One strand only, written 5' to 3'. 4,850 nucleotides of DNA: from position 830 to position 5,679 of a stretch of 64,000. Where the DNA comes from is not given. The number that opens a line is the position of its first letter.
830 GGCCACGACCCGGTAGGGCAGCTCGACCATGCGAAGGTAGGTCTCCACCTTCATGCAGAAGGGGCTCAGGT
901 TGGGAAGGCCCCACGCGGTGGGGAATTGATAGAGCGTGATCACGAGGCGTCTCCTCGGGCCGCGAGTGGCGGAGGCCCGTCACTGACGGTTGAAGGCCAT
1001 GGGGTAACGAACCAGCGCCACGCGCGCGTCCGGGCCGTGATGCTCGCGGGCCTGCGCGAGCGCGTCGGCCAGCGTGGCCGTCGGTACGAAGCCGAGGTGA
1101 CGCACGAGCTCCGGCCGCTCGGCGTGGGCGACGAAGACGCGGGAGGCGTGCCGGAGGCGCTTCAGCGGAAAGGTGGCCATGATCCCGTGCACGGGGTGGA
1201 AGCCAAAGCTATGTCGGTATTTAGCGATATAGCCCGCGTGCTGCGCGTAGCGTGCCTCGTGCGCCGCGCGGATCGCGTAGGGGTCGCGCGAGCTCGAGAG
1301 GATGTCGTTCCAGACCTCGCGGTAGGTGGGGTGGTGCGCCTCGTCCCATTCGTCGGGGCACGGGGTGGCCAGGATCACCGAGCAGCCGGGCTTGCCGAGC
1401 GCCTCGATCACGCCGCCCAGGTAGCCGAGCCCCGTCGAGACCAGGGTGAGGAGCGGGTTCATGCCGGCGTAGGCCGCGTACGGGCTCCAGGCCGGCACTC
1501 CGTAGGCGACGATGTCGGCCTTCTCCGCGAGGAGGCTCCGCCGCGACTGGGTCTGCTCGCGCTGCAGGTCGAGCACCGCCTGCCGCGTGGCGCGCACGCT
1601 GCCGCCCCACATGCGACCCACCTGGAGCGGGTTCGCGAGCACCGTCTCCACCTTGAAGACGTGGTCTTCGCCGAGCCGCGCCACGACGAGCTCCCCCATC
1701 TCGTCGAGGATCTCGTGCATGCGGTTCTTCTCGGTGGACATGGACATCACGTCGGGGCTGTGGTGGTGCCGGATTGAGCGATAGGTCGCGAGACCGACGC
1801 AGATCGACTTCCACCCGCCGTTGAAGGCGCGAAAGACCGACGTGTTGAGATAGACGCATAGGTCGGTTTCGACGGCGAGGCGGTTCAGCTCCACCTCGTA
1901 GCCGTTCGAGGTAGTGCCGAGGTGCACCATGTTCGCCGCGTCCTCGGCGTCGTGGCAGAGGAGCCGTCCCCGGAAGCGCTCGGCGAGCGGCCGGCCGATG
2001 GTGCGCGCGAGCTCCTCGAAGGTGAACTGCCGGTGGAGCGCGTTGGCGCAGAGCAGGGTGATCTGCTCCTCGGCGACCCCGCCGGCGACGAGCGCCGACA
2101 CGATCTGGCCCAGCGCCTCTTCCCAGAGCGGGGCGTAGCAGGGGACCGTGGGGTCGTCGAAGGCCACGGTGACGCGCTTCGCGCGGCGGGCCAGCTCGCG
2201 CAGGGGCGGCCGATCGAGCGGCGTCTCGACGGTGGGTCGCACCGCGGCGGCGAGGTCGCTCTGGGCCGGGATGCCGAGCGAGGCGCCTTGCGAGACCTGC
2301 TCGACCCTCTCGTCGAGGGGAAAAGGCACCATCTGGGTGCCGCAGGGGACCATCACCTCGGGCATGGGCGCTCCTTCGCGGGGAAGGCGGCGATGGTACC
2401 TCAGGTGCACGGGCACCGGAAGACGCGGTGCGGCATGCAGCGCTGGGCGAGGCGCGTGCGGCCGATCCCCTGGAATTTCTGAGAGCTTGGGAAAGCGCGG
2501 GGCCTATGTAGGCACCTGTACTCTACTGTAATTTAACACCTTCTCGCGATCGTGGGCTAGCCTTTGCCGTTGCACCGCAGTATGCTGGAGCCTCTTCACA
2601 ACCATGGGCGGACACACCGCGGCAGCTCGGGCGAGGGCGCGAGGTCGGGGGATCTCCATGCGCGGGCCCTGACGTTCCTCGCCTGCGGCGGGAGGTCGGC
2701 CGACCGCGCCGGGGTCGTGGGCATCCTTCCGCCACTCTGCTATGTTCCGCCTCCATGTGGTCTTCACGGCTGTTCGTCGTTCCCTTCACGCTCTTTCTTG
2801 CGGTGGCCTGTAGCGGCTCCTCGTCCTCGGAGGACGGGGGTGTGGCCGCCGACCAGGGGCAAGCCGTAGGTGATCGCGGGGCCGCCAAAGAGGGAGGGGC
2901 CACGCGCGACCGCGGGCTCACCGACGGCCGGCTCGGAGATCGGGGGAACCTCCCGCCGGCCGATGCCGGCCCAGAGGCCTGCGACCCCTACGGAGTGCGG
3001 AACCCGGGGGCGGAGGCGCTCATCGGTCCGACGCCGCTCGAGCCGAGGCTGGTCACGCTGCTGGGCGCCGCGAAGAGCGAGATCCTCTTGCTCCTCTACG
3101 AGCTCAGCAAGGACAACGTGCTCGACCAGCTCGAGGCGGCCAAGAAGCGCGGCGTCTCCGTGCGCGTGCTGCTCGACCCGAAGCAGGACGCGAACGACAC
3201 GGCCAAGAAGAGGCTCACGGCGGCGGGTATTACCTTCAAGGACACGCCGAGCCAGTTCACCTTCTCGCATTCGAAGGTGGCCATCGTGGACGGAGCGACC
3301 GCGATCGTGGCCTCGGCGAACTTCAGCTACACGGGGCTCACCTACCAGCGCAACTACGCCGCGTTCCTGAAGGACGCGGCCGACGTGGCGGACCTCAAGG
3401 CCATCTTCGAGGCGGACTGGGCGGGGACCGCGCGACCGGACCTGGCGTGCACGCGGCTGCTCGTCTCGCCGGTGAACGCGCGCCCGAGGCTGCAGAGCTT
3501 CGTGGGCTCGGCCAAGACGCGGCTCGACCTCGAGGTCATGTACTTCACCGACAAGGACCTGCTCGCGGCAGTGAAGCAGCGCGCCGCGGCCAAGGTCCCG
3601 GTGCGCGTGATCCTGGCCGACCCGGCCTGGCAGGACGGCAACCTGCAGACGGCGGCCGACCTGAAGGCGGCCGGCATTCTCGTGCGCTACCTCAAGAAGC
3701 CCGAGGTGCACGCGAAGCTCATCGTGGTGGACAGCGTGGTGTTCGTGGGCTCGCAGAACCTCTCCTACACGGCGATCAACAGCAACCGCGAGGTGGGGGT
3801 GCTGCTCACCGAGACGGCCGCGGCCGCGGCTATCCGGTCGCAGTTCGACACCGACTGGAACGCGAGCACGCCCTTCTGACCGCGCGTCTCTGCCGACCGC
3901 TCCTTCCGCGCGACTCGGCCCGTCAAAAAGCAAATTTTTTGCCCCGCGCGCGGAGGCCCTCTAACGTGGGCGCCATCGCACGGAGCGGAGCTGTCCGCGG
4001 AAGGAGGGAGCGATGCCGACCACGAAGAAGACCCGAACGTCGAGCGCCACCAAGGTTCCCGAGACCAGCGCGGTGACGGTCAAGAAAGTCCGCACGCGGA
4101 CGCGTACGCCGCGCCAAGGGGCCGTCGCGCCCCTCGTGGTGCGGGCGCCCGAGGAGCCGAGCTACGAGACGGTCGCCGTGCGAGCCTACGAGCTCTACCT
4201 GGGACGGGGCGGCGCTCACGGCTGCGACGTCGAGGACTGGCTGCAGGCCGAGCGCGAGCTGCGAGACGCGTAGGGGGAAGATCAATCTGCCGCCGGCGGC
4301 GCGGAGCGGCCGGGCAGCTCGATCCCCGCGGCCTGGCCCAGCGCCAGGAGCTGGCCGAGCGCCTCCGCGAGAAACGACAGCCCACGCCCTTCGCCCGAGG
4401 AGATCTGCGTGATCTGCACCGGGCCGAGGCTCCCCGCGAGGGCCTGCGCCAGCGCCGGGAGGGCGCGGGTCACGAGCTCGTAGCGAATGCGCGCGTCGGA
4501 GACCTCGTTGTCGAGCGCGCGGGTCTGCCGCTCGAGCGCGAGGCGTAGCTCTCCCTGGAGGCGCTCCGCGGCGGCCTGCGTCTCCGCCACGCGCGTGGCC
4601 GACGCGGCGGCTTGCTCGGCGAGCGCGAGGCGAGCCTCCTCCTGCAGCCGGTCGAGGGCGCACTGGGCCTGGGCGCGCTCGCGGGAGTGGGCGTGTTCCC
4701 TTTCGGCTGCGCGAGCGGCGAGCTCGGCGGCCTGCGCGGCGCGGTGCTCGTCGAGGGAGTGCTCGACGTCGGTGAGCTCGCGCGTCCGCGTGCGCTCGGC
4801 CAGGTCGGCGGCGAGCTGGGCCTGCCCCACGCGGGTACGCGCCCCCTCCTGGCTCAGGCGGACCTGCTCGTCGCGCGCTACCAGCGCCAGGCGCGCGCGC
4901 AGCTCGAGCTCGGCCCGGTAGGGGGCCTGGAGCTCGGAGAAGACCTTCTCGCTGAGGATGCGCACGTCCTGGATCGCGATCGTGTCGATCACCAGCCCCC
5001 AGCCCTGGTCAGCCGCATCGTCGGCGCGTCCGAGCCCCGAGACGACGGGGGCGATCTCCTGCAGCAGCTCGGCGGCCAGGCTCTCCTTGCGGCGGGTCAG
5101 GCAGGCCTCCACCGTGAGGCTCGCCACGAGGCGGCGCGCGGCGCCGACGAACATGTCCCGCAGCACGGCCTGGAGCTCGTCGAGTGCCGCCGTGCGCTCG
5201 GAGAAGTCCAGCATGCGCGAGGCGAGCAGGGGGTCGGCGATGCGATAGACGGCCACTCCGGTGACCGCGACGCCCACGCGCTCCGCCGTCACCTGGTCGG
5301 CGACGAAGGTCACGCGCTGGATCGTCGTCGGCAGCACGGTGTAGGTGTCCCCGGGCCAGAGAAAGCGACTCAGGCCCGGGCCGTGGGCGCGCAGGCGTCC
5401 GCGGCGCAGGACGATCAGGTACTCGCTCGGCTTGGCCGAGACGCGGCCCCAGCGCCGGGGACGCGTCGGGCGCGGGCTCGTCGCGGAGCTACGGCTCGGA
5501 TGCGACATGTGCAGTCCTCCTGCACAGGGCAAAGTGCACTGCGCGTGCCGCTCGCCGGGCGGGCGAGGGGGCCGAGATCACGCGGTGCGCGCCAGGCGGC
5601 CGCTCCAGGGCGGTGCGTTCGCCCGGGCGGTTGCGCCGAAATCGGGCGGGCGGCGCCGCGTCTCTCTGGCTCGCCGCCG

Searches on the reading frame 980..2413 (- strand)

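Call 99: search_protein_families(library=pfam, proteins=[window:980-2413:-], max_evalue=0.0001)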
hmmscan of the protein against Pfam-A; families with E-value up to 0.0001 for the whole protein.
window:980-2413:- (477 aa): 1 family
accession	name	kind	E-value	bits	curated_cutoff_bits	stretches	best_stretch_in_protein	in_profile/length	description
PF09861.14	Lar_N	-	6.3e-38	130.5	23.3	1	44-223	22-196/204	Lactate racemase N-terminal domain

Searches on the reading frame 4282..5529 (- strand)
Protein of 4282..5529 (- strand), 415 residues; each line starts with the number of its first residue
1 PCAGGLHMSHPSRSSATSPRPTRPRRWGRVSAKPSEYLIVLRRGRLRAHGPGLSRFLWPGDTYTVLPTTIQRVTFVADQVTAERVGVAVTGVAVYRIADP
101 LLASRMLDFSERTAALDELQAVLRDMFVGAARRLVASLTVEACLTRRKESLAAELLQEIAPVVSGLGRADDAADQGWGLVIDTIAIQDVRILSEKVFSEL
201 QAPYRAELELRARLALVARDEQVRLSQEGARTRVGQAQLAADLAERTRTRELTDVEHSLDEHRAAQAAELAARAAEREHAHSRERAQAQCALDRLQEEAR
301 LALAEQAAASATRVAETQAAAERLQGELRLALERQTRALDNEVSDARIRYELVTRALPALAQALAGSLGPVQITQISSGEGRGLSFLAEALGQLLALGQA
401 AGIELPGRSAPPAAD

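Call 99: search_protein_families(library=pfam, proteins=[window:4282-5529:-], max_evalue=0.0001)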
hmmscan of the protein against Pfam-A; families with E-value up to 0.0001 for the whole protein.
window:4282-5529:- (415 aa): 1 family
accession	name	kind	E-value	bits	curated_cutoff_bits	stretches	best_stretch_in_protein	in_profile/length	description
PF01145.31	Band_7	-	4.6e-18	66.3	23.6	1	32-215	3-170/176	SPFH domain / Band 7 family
